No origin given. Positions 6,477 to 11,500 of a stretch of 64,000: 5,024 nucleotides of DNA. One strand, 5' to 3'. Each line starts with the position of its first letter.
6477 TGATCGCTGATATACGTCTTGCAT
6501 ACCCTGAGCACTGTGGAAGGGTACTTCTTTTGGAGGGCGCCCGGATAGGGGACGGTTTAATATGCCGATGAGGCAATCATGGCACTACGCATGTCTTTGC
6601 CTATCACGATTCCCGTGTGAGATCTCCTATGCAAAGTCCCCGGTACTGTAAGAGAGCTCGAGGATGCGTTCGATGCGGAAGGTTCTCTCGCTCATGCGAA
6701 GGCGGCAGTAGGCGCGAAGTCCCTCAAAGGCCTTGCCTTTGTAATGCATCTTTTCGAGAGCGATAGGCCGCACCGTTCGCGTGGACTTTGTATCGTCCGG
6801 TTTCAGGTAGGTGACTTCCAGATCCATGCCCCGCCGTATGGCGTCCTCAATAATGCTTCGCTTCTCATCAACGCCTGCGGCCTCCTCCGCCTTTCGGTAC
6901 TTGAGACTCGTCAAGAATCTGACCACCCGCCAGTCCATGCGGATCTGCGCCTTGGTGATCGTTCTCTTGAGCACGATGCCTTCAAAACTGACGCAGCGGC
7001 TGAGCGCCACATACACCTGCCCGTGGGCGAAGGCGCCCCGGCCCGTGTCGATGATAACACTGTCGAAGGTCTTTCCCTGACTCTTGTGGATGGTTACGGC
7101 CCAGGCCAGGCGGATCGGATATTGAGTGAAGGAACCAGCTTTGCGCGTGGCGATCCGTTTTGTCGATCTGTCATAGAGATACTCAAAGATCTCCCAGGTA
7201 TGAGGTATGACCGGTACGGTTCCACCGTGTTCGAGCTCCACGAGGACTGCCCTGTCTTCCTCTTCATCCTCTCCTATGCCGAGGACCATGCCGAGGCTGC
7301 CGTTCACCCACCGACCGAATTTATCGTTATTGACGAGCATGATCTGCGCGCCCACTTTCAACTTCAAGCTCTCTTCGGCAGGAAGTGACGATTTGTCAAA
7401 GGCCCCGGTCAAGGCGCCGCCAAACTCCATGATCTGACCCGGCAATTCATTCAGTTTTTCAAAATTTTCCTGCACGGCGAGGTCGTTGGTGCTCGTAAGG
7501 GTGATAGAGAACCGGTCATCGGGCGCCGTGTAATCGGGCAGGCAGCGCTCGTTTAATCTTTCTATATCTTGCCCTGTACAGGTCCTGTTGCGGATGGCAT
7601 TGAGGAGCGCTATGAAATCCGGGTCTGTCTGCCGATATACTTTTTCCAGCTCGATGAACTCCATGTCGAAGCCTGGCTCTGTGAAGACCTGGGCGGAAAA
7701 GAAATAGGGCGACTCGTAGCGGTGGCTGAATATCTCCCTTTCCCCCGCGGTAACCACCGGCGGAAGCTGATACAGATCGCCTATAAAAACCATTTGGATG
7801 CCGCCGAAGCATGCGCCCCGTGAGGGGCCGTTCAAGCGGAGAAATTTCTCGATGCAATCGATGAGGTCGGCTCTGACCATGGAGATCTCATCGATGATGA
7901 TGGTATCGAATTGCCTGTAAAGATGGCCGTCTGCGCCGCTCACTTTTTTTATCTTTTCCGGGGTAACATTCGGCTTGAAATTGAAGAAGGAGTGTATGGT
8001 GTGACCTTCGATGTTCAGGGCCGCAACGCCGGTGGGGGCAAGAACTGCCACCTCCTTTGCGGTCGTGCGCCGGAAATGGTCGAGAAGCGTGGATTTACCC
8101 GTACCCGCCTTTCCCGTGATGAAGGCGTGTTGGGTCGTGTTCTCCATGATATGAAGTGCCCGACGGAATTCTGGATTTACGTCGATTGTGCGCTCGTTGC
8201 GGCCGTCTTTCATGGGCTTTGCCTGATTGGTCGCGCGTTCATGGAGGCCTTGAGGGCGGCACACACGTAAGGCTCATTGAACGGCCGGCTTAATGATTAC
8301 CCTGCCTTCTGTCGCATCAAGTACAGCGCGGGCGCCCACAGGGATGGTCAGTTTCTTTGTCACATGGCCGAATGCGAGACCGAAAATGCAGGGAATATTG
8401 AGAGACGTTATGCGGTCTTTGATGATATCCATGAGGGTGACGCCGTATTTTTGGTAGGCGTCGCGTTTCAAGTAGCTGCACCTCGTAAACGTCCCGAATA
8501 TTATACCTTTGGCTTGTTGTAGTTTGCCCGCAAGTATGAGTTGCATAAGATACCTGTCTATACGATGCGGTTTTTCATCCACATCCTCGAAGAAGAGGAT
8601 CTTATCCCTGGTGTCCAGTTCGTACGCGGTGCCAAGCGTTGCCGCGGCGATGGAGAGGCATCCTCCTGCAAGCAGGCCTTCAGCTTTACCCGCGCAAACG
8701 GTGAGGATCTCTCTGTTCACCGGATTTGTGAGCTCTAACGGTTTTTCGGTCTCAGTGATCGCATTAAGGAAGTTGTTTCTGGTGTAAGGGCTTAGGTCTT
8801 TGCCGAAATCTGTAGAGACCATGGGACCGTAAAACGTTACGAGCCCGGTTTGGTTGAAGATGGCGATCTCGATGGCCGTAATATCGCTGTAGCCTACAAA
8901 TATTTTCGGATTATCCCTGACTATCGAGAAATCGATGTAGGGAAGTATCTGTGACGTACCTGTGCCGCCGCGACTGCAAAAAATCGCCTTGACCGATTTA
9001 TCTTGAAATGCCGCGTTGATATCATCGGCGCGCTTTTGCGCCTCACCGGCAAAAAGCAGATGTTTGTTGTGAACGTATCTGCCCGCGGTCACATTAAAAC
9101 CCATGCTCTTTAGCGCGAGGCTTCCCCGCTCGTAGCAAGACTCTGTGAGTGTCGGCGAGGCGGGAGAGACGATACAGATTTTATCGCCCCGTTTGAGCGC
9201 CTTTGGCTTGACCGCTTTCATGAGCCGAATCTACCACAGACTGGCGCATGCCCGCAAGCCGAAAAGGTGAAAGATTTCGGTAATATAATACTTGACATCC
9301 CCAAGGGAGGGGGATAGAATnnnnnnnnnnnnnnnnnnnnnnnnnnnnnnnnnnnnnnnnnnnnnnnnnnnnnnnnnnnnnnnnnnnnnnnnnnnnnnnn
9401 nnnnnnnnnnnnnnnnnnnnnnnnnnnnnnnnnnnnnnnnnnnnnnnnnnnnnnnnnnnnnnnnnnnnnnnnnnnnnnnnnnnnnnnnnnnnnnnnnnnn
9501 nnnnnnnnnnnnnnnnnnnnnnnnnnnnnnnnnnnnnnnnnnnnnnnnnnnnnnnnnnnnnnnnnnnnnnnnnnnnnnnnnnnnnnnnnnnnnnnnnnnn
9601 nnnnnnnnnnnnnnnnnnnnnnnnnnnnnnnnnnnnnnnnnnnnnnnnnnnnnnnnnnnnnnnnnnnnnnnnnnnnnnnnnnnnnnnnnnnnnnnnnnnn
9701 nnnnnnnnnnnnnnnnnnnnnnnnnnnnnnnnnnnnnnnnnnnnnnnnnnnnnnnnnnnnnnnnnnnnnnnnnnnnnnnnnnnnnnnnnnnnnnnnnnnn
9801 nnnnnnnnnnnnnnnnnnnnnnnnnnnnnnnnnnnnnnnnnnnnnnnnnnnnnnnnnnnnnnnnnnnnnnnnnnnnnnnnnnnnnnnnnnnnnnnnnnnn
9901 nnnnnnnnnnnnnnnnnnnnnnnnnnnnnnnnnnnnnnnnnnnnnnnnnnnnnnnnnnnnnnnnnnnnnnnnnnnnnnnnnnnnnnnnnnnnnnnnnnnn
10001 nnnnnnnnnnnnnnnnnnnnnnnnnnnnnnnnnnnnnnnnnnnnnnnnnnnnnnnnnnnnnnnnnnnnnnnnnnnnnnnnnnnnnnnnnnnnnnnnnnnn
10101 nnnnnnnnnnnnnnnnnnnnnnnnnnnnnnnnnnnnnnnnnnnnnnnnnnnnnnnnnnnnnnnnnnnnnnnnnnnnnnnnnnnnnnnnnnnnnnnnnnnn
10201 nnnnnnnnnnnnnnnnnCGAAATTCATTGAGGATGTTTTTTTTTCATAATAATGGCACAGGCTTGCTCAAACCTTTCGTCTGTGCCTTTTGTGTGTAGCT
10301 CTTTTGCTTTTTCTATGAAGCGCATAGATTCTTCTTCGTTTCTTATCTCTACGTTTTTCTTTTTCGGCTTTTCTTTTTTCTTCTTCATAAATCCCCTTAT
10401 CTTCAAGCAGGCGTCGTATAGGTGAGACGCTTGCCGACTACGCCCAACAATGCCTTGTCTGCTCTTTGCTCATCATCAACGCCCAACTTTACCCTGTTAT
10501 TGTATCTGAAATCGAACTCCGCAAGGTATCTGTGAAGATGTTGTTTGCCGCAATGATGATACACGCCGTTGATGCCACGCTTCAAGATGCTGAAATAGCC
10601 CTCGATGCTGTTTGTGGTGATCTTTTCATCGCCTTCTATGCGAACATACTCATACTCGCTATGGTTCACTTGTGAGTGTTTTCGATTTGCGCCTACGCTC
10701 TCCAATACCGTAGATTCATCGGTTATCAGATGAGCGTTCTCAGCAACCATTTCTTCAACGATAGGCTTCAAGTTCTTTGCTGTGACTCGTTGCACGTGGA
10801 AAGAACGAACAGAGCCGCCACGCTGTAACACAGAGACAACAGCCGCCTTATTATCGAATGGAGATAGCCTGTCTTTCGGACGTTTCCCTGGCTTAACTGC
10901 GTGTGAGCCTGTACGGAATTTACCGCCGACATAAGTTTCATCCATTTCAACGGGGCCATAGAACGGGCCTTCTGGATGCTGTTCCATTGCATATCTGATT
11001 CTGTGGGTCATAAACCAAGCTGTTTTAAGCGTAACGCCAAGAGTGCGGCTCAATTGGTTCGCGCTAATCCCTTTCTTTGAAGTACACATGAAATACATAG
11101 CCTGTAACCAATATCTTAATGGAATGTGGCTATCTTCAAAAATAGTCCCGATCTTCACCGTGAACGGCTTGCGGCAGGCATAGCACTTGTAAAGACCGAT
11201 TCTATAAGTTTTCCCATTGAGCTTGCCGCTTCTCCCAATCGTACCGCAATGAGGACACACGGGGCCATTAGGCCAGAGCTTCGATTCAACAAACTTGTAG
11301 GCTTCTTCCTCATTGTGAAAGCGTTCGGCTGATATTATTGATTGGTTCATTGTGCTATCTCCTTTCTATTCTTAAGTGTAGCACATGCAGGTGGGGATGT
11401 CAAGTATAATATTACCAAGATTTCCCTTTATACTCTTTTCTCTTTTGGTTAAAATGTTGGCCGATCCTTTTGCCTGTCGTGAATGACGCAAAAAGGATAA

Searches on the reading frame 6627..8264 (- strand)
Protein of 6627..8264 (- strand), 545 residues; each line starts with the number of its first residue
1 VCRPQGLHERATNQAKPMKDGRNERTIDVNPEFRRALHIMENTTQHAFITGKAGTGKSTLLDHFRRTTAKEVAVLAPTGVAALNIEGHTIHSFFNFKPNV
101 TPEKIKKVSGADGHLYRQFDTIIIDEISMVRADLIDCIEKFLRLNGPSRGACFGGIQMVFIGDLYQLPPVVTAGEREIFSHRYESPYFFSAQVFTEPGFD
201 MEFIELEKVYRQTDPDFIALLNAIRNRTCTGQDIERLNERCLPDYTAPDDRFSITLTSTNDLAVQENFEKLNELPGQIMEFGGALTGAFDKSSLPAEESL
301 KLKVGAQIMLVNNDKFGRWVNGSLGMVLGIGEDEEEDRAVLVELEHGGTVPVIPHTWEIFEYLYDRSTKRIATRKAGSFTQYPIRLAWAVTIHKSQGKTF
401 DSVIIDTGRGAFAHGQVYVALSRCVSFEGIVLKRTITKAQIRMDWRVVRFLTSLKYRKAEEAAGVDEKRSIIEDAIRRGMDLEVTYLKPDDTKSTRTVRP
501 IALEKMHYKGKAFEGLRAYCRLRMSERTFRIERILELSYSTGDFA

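Call 14: search_protein_families(library=pfam, proteins=[window:6627-8264:-], max_evalue=0.000001)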
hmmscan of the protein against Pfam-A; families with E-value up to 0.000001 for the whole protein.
window:6627-8264:- (545 aa): 5 families
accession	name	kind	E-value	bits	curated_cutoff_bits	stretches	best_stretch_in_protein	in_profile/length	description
PF05970.20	PIF1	-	4.8e-26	92.2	25.9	1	39-188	17-174/223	PIF1-like helicase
PF13604.12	AAA_30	-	2.2e-13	50.8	27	1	36-172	9-133/191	AAA domain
PF13245.12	AAA_19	-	1.1e-11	45.5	25.1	1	42-170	9-132/134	AAA domain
PF13280.12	WYL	-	1.4e-08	35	21.8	1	471-537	5-68/70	WYL domain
PF01443.25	Viral_helicase1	-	1.3e-07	32.1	21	0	49-135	3-76/228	Viral superfamily 1 RNA helicase core domain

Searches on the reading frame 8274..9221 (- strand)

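Call 14: search_protein_families(library=pfam, proteins=[window:8274-9221:-], max_evalue=0.000001)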
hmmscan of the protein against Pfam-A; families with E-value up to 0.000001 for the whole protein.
window:8274-9221:- (315 aa): 2 families
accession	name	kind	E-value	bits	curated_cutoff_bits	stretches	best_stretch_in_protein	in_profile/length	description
PF02016.21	Peptidase_S66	-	5.7e-38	130.2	25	1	15-132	1-121/121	LD-carboxypeptidase N-terminal domain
PF17676.7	Peptidase_S66C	-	1.8e-36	125.8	23.7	1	181-301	1-120/120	LD-carboxypeptidase C-terminal domain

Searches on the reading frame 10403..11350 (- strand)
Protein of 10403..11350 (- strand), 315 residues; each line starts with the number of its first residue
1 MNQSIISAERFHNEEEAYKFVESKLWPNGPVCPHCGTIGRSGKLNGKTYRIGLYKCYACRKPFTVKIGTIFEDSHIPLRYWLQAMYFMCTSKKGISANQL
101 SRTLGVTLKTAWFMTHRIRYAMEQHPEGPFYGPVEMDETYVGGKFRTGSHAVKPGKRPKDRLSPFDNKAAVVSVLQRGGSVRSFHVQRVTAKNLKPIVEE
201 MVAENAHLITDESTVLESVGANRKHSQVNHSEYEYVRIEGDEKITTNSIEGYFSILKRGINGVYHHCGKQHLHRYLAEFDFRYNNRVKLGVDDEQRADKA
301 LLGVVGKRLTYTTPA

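Call 14: search_protein_families(library=pfam, proteins=[window:10403-11350:-], max_evalue=0.000001)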
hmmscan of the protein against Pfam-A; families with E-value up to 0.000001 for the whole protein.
window:10403-11350:- (315 aa): 2 families
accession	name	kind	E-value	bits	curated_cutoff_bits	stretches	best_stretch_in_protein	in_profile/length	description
PF12762.13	DDE_Tnp_IS1595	-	3.7e-34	118.4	27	1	132-284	4-153/153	ISXO2-like transposase domain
PF12760.12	Zn_ribbon_IS1595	-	3e-12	46.7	25.4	1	13-61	2-45/46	Transposase zinc-ribbon domain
